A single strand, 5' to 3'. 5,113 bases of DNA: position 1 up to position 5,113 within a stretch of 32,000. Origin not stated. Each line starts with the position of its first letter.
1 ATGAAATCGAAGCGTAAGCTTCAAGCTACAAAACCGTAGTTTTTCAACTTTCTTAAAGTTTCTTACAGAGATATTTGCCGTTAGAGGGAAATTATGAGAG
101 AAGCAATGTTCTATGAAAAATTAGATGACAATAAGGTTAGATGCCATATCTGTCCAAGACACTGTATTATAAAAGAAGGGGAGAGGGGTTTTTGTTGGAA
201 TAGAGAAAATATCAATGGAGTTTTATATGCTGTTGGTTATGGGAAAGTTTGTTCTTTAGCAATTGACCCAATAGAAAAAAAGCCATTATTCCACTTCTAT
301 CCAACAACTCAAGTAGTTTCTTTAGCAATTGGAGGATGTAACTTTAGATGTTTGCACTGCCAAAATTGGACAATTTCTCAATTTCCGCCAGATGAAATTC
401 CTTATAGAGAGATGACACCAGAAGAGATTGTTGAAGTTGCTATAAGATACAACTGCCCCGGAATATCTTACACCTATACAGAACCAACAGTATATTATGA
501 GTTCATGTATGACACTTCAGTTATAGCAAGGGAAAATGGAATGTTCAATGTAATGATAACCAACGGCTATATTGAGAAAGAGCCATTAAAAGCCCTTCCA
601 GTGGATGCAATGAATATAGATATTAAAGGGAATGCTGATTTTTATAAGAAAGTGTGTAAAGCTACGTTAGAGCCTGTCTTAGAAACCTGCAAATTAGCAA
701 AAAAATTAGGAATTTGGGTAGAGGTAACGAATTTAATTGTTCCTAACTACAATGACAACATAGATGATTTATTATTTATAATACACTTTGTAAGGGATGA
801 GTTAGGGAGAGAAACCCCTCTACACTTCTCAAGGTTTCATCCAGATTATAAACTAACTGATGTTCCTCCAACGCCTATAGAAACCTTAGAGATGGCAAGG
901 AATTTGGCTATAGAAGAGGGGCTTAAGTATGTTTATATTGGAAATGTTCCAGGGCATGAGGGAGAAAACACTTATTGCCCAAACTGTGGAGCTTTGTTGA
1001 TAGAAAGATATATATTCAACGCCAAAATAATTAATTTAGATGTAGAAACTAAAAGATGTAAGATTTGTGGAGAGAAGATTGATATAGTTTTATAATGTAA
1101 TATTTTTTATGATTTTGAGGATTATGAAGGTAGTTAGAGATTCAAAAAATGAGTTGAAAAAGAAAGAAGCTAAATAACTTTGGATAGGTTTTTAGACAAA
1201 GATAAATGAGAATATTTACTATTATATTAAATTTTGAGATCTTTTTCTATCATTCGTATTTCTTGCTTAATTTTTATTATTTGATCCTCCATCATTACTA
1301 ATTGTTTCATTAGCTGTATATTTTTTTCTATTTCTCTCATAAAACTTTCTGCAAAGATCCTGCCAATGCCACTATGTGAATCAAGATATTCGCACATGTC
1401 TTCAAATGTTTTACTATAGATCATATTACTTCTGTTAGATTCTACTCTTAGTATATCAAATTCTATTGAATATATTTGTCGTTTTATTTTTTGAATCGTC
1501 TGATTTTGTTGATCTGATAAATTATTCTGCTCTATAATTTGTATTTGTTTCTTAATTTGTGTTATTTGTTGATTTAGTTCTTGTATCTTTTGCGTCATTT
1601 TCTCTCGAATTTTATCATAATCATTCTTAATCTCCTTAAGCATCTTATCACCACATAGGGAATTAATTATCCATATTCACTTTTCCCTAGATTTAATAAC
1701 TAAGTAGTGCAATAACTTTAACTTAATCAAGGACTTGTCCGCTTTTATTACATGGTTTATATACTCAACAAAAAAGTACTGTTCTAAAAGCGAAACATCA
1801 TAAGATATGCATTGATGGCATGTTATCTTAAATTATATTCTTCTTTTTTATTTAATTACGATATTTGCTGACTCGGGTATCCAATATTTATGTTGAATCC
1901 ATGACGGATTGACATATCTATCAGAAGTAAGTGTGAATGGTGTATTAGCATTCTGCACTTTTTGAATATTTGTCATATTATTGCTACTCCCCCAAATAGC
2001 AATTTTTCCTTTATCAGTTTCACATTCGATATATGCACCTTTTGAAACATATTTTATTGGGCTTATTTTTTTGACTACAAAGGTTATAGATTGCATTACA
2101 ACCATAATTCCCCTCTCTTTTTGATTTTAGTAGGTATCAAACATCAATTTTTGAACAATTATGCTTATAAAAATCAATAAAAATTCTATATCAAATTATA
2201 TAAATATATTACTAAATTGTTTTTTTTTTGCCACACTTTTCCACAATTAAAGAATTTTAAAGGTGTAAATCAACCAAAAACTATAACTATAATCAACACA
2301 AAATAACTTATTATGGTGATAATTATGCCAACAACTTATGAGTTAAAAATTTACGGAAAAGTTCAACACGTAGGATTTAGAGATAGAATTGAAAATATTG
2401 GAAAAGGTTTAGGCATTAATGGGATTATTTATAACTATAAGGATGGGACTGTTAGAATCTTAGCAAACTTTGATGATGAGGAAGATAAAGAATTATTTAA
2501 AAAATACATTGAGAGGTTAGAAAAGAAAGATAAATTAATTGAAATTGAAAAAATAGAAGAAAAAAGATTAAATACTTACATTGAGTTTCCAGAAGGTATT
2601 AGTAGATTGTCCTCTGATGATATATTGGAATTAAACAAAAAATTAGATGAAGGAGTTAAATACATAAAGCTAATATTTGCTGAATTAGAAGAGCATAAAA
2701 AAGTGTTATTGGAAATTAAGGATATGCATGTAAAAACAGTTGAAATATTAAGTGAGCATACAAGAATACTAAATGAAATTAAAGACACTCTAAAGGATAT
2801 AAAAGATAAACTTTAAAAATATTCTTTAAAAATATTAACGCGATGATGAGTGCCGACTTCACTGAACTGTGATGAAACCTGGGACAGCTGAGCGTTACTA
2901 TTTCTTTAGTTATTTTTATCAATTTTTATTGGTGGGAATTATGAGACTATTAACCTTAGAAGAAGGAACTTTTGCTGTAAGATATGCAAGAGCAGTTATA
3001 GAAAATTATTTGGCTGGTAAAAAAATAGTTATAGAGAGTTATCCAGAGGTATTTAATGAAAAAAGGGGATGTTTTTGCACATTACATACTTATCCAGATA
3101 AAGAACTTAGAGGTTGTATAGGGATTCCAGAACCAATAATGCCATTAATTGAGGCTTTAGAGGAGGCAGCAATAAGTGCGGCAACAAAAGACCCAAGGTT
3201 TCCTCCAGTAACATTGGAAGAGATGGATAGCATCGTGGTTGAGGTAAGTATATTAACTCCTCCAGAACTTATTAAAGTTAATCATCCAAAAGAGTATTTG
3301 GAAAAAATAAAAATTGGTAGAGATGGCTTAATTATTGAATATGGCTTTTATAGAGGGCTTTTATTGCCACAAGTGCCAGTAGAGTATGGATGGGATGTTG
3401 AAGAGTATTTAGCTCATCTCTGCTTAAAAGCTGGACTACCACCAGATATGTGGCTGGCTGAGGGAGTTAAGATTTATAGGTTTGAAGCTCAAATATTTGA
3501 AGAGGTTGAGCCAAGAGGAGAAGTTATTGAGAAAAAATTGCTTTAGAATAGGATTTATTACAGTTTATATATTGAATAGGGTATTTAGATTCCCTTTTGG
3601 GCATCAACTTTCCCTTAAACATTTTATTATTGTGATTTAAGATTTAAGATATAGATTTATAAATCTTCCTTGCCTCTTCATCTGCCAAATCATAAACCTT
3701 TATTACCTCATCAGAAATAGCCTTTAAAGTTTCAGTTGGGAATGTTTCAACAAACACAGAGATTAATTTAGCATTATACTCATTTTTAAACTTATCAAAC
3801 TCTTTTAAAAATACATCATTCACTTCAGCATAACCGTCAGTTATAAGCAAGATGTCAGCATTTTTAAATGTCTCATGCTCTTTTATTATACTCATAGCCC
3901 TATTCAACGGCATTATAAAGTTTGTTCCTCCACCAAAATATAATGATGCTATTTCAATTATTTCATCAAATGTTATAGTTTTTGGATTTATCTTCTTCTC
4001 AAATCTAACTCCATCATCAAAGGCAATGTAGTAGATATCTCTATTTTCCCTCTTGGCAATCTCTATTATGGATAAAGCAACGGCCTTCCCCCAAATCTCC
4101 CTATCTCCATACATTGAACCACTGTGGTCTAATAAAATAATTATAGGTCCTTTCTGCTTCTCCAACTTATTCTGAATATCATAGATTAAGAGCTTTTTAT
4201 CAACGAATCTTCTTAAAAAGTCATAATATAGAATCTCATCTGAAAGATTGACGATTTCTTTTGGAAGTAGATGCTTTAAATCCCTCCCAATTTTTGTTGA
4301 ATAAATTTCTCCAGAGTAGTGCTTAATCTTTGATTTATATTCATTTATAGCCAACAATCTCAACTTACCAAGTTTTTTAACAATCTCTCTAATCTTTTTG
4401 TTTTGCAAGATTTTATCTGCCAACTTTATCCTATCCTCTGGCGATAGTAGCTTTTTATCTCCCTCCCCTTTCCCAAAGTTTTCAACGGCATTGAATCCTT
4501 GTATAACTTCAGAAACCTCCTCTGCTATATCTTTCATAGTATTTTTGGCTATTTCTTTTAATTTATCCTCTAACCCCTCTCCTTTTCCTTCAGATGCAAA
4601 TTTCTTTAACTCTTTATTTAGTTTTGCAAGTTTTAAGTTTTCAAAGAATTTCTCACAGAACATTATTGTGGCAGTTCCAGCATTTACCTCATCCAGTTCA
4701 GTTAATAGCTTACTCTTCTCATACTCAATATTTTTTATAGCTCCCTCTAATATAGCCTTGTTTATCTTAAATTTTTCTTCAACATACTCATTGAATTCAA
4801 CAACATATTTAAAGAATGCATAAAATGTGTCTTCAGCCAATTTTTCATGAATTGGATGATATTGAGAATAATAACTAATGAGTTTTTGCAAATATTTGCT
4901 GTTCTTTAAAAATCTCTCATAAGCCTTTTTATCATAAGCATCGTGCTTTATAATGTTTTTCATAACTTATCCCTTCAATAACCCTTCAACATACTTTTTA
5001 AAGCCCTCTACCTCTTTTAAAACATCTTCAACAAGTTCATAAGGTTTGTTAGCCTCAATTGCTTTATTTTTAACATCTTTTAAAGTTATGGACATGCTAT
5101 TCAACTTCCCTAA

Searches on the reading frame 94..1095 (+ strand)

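Call 56: search_protein_families(library=pfam, proteins=[window:94-1095:+], max_evalue=0.0001)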
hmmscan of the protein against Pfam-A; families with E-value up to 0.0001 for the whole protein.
window:94-1095:+ (333 aa): 1 family
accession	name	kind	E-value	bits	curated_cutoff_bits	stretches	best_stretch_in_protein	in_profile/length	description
PF04055.27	Radical_SAM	-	7.4e-27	95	29.5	1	80-232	5-165/166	Radical SAM superfamily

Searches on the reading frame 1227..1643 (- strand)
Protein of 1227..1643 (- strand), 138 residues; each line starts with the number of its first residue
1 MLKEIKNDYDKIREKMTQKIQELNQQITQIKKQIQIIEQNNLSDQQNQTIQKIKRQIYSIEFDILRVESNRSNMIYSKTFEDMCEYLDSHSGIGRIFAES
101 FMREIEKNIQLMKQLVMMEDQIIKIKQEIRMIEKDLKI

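Call 56: search_protein_families(library=pfam, proteins=[window:1227-1643:-], max_evalue=0.0001)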
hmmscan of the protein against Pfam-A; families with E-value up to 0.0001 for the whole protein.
window:1227-1643:- (138 aa): 0 families

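Call 83: search_protein_families(library=ncbifam, proteins=[window:1227-1643:-], max_evalue=0.001)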
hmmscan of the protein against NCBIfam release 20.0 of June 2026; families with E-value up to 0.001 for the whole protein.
window:1227-1643:- (138 aa): 1 family
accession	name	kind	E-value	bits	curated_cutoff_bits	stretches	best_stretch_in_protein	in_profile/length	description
NF033542.1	transpos_IS110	equivalog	0.00049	19.3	140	1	16-106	155-241/343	IS110 family RNA-guided transposase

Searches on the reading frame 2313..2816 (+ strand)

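Call 56: search_protein_families(library=pfam, proteins=[window:2313-2816:+], max_evalue=0.0001)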
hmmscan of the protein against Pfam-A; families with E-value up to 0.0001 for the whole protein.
window:2313-2816:+ (167 aa): 1 family
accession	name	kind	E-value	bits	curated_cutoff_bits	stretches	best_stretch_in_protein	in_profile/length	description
PF00708.24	Acylphosphatase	-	4.6e-14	52.9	22.5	1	10-91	2-79/85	Acylphosphatase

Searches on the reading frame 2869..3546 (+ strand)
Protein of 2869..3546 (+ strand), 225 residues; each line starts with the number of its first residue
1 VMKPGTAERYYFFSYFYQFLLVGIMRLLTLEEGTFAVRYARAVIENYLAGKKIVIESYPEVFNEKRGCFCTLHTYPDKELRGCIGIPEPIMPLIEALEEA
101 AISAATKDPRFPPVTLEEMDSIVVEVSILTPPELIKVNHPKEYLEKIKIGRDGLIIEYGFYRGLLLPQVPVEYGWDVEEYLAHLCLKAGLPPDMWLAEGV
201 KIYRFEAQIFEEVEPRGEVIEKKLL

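Call 56: search_protein_families(library=pfam, proteins=[window:2869-3546:+], max_evalue=0.0001)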
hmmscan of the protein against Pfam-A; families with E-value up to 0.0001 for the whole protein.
window:2869-3546:+ (225 aa): 1 family
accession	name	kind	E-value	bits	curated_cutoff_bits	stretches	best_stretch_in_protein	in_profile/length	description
PF01871.22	AMMECR1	-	1.1e-59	201.1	25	1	37-210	1-168/168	AMMECR1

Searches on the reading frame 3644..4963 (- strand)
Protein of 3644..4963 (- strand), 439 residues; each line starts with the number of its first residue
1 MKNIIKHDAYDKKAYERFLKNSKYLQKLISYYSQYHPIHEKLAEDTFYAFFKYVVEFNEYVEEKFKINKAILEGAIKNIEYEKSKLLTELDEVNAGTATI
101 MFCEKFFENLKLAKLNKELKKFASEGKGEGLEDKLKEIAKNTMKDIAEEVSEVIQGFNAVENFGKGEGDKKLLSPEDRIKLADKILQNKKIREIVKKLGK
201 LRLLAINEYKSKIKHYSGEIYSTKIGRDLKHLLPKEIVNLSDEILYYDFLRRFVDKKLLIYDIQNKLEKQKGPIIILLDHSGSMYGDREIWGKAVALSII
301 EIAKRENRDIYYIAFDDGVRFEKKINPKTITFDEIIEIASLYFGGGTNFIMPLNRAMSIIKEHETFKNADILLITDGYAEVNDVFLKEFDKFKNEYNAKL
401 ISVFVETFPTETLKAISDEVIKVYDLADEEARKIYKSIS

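Call 56: search_protein_families(library=pfam, proteins=[window:3644-4963:-], max_evalue=0.0001)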
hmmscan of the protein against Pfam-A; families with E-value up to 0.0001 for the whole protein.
window:3644-4963:- (439 aa): 1 family
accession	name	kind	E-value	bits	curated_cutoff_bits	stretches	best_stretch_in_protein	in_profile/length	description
PF13519.12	VWA_2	-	2.5e-07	31.7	27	1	274-377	1-106/107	von Willebrand factor type A domain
